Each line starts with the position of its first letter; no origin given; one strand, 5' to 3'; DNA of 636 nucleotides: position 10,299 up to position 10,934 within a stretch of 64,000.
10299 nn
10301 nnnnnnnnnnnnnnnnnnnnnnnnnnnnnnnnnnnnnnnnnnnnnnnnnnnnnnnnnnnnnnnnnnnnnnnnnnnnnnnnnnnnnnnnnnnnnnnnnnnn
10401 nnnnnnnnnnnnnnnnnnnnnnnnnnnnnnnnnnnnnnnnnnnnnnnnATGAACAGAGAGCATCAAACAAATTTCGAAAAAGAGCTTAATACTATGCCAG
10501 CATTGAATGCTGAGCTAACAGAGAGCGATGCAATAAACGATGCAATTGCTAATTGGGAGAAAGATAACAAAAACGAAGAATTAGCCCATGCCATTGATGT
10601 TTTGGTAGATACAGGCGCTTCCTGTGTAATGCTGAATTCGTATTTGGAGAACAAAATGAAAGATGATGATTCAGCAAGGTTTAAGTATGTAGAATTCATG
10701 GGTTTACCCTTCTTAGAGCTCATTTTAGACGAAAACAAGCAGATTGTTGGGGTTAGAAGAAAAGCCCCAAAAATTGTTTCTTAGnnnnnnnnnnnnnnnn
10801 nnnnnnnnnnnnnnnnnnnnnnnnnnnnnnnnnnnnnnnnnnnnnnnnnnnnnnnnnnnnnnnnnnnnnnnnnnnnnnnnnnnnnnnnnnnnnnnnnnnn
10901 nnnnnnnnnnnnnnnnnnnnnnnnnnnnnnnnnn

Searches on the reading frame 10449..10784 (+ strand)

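Call 3: search_protein_families(library=pfam, proteins=[window:10449-10784:+], max_evalue=1)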
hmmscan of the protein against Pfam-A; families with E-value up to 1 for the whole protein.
window:10449-10784:+ (111 aa): 2 families
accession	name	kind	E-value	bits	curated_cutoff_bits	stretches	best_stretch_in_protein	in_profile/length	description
PF13975.11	gag-asp_proteas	-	0.14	13.2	28.2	1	47-71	8-32/92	gag-polyprotein putative aspartyl protease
PF13650.11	Asp_protease_2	-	0.15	13.2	24.3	1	48-67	9-28/90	Aspartyl protease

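Call 4: search_protein_families(library=ncbifam, proteins=[window:10449-10784:+], max_evalue=1)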
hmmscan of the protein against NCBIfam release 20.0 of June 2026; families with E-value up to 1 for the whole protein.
window:10449-10784:+ (111 aa): 2 families
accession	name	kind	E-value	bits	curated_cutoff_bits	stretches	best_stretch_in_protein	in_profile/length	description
TIGR04121.1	DEXH_lig_assoc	equivalog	0.041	11.6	850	1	4-70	344-409/804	ligase-associated DNA damage response DEXH box helicase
TIGR02281.1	clan_AA_DTGA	subfamily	0.12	12.5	57.95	1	48-64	22-38/121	TIGR02281 family clan AA aspartic protease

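Call 5: search_protein_families(library=phrogs, proteins=[window:10449-10784:+], max_evalue=1)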
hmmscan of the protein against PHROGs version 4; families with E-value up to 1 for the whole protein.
window:10449-10784:+ (111 aa): 1 family
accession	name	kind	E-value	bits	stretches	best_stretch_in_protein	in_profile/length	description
phrog_36625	-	unknown function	0.2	12.5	1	63-81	29-47/215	-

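Call 50: search_protein_families(library=padloc, proteins=[window:10449-10784:+], max_evalue=0.1)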
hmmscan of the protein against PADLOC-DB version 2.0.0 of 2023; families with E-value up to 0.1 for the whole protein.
window:10449-10784:+ (111 aa): 0 families
